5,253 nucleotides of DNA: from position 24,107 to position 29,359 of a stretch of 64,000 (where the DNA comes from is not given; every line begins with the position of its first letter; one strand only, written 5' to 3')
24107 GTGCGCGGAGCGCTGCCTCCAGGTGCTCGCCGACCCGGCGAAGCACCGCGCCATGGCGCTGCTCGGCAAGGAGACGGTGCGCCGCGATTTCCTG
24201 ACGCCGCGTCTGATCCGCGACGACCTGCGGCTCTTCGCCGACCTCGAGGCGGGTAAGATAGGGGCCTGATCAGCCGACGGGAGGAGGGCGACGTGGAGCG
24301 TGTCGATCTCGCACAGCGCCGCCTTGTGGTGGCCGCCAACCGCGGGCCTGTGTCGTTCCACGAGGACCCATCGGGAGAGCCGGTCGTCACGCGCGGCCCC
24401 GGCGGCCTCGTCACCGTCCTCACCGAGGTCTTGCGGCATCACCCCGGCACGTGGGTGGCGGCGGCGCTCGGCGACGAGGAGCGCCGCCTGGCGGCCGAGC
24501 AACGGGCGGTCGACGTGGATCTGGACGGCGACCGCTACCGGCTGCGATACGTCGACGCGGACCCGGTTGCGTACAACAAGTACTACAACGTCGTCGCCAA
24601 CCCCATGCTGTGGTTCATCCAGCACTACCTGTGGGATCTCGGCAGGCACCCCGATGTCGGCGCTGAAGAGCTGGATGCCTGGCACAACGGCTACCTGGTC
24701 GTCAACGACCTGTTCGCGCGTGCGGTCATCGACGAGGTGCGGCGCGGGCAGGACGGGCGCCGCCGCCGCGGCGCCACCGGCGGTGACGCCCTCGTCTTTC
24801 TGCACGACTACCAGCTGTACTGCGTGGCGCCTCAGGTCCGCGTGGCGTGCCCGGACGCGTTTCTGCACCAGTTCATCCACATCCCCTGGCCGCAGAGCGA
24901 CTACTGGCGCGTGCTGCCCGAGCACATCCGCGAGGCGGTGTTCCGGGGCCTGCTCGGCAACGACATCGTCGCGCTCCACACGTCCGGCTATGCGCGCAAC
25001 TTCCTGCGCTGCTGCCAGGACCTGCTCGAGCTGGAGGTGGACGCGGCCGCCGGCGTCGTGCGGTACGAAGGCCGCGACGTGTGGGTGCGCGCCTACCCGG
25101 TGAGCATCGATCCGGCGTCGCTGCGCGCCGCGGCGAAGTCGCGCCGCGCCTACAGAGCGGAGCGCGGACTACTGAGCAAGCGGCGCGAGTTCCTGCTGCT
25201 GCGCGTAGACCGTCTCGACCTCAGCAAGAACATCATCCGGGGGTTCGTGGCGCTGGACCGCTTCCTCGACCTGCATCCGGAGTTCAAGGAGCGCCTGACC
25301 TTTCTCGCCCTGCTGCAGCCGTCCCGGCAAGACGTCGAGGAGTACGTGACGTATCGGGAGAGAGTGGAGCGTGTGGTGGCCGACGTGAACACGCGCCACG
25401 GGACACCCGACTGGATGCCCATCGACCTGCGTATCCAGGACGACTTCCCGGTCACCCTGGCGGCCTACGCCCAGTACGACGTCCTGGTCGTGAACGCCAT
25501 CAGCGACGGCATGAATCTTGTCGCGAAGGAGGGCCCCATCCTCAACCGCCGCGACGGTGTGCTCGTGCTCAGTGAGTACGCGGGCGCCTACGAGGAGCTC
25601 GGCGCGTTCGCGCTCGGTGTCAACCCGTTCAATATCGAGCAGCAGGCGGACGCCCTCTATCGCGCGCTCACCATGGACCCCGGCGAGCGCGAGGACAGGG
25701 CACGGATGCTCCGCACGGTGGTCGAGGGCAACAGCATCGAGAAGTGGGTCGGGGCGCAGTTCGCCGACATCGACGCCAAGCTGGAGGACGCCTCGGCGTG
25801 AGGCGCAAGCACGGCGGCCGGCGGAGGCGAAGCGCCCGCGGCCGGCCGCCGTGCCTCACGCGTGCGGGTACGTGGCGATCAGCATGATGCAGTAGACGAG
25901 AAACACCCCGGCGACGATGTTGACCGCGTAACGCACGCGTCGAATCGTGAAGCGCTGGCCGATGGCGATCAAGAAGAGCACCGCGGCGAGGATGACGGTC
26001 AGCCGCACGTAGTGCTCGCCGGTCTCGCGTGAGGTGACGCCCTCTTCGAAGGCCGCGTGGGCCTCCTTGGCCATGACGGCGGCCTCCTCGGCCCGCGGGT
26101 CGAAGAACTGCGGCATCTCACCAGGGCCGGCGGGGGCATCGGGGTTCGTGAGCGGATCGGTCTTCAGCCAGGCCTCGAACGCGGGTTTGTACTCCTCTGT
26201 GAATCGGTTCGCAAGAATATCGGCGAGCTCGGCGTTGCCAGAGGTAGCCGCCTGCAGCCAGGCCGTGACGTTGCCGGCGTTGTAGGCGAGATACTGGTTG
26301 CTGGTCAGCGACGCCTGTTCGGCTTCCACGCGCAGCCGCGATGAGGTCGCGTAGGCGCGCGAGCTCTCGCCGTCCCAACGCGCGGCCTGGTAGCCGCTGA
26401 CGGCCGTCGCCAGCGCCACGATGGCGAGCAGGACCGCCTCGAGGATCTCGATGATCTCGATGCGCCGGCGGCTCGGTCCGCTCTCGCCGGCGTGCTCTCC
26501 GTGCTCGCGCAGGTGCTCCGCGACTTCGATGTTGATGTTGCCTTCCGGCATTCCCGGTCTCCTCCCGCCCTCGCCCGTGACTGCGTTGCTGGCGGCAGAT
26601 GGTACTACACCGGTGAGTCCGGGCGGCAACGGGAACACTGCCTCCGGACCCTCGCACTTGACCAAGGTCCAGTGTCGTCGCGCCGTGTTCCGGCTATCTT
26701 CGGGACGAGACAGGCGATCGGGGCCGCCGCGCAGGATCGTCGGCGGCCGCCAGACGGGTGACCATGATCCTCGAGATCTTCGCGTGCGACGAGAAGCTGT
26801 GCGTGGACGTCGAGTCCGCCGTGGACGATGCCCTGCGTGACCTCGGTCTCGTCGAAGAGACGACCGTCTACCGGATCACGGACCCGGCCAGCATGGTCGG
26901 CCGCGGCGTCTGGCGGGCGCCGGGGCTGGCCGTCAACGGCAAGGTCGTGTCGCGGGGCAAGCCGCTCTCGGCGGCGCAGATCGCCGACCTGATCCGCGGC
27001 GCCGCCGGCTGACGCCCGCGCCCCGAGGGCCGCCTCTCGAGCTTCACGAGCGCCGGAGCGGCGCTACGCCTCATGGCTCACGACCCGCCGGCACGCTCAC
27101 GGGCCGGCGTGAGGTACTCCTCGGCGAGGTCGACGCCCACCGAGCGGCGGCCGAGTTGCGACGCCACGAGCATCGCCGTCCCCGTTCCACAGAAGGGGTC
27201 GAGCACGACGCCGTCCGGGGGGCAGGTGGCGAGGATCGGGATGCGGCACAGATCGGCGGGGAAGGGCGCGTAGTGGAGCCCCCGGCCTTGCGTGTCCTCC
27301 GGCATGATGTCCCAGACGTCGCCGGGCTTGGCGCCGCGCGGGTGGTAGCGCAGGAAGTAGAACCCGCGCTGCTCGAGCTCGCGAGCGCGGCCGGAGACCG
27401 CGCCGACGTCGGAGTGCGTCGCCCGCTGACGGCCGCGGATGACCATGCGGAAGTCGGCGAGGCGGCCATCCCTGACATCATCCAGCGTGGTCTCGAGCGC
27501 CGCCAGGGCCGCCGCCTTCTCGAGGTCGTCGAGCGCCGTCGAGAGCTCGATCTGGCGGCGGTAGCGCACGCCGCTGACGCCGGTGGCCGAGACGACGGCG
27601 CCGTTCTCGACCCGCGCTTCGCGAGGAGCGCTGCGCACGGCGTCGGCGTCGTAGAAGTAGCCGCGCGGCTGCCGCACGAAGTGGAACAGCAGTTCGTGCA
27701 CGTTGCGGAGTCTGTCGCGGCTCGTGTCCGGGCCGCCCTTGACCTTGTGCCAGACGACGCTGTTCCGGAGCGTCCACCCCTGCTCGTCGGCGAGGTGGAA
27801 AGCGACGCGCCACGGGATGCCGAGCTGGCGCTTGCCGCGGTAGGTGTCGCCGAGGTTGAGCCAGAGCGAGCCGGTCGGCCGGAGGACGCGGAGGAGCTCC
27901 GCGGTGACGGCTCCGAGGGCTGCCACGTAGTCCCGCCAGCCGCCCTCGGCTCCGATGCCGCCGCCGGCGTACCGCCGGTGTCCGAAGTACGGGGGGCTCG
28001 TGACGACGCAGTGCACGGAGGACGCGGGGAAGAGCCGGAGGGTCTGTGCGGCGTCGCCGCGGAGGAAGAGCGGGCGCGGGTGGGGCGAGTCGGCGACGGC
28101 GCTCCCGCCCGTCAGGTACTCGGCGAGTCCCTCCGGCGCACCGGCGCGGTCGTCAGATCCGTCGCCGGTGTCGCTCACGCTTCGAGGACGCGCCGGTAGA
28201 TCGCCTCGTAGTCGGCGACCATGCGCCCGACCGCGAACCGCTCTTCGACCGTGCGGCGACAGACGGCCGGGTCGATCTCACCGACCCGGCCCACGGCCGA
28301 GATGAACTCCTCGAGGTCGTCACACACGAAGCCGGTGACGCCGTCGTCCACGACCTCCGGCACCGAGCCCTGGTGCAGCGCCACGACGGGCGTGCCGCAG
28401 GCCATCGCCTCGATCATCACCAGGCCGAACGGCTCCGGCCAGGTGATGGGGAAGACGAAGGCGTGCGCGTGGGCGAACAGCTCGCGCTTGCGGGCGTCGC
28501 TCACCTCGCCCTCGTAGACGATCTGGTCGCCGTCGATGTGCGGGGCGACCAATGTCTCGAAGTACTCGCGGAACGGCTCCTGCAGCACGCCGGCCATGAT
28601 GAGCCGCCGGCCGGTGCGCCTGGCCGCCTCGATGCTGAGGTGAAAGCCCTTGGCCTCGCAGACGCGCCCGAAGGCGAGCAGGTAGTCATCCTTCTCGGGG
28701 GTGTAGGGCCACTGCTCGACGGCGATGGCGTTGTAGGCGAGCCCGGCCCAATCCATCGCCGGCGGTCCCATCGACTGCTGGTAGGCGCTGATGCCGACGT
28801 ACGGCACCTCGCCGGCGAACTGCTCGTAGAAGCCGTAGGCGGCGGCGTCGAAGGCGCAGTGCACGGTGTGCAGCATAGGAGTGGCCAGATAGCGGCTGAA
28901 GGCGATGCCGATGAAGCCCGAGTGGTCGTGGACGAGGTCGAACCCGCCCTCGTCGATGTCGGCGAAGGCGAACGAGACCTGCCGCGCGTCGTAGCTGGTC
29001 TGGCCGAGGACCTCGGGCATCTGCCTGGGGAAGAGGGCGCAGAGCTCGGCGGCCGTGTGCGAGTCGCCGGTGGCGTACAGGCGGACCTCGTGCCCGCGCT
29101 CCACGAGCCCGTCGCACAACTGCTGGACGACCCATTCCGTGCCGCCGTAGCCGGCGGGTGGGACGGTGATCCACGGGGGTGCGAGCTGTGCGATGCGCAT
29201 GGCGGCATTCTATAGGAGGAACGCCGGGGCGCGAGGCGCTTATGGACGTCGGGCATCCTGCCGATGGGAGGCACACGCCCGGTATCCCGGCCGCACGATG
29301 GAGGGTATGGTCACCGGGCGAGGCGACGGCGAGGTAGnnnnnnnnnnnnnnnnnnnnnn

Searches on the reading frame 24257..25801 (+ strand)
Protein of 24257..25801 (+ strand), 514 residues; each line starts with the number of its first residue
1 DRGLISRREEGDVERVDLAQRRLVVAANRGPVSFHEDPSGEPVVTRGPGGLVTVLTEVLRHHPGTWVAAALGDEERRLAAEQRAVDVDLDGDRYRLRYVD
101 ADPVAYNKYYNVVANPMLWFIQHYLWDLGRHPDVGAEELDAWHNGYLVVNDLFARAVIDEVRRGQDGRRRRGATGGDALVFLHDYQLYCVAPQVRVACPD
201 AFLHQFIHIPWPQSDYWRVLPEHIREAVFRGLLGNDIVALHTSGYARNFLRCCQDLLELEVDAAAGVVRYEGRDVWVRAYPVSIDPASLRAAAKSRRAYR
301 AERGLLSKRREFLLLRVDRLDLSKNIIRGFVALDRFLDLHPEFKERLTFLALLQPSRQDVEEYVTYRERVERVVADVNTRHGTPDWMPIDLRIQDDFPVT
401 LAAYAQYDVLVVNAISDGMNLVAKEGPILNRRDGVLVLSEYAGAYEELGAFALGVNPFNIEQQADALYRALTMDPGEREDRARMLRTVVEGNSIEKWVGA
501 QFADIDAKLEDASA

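Call 48: search_protein_families(library=pfam, proteins=[window:24257-25801:+])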
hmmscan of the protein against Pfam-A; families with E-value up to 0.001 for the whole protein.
window:24257-25801:+ (514 aa): 1 family
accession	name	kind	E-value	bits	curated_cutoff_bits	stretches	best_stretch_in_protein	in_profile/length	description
PF00982.27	Glyco_transf_20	-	3.4e-104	349.6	32.5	1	22-505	2-471/473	Glycosyltransferase family 20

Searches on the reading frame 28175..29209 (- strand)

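Call 48: search_protein_families(library=pfam, proteins=[window:28175-29209:-])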
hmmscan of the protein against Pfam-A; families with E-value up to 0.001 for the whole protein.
window:28175-29209:- (344 aa): 6 families
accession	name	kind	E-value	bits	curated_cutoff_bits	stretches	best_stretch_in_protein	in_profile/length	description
PF00534.26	Glycos_transf_1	-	2.4e-26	92.7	26.4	1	171-298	12-142/172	Glycosyl transferases group 1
PF13692.12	Glyco_trans_1_4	-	2.8e-23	83.2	27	1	176-308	3-138/142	Glycosyl transferases group 1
PF13439.12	Glyco_transf_4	-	2.1e-13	51.1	28.5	1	21-126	1-113/170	Glycosyltransferase Family 4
PF13579.12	Glyco_trans_4_4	-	1.6e-07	32.2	29.7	1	22-120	1-105/158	Glycosyl transferase 4-like domain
PF20706.3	GT4-conflict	-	5.4e-07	29.4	26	1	171-281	194-314/385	Family 4 Glycosyltransferase in conflict systems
PF13524.12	Glyco_trans_1_2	-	0.00033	21.1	25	1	193-315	6-116/144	Glycosyl transferase-like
